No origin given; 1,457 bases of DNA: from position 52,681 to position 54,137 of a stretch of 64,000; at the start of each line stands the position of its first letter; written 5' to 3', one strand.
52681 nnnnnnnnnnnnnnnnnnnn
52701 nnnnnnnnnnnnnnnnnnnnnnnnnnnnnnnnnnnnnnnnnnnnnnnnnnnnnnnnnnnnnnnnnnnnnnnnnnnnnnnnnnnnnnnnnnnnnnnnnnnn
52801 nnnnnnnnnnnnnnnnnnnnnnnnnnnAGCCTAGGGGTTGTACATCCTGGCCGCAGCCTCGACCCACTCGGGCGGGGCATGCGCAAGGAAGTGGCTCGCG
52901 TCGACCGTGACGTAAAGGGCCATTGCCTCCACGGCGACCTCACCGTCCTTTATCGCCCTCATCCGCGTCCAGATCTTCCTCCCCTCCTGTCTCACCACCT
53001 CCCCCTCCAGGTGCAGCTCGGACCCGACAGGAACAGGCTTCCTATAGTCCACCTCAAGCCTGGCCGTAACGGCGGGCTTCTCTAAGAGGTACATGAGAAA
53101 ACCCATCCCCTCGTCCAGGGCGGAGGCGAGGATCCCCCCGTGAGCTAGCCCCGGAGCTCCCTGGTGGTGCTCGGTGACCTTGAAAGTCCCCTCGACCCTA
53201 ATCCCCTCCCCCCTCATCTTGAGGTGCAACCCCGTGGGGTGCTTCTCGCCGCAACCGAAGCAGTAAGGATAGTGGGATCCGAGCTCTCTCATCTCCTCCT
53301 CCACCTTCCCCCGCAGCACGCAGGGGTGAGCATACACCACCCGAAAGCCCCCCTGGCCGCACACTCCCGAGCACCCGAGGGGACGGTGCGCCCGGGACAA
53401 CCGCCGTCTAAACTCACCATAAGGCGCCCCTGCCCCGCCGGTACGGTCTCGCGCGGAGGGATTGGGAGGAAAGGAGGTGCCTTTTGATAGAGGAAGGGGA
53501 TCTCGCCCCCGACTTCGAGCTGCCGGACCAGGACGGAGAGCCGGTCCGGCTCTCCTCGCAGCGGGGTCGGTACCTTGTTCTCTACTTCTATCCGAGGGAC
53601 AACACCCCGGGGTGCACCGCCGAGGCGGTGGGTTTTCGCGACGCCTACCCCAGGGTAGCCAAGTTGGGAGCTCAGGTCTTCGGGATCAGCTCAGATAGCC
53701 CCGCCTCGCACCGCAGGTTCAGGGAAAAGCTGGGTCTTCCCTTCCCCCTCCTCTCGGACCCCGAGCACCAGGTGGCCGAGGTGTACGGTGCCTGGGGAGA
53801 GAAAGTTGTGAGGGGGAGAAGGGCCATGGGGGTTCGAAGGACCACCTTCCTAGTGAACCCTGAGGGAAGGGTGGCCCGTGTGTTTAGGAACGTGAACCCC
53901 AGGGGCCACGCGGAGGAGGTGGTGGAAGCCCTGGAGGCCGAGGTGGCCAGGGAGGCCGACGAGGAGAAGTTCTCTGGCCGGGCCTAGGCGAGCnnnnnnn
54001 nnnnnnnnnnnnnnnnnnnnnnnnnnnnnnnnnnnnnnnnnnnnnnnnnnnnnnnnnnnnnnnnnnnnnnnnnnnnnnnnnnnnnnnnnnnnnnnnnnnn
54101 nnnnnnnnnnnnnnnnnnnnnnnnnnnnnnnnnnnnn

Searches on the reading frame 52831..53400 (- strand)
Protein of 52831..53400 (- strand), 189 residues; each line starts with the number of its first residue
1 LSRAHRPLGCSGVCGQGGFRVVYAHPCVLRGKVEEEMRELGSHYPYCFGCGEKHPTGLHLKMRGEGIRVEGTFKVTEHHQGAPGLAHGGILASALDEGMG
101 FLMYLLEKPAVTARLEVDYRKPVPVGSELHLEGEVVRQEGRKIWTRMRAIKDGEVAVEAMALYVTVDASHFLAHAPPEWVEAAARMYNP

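Call 72: search_protein_families(library=pfam, proteins=[window:52831-53400:-], max_evalue=0.00001)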
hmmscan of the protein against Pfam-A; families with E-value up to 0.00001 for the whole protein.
window:52831-53400:- (189 aa): 1 family
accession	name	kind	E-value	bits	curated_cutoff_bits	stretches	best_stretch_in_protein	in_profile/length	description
PF03061.28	4HBT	-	4.1e-11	43.5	20.6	1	84-153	2-74/79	Thioesterase superfamily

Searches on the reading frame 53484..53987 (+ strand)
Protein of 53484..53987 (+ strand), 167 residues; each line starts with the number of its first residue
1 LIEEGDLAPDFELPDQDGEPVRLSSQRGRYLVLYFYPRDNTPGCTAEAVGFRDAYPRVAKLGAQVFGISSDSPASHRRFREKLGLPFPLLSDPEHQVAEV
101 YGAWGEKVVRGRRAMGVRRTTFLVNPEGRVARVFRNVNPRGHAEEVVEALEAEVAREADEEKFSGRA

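Call 72: search_protein_families(library=pfam, proteins=[window:53484-53987:+], max_evalue=0.00001)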
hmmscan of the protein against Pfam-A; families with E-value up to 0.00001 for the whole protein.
window:53484-53987:+ (167 aa): 2 families
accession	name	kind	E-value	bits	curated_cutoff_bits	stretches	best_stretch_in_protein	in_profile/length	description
PF00578.27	AhpC-TSA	-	6.1e-43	146.1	26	1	5-131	2-122/124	AhpC/TSA family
PF08534.16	Redoxin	-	5.8e-25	88.2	26.6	1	4-146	2-143/148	Redoxin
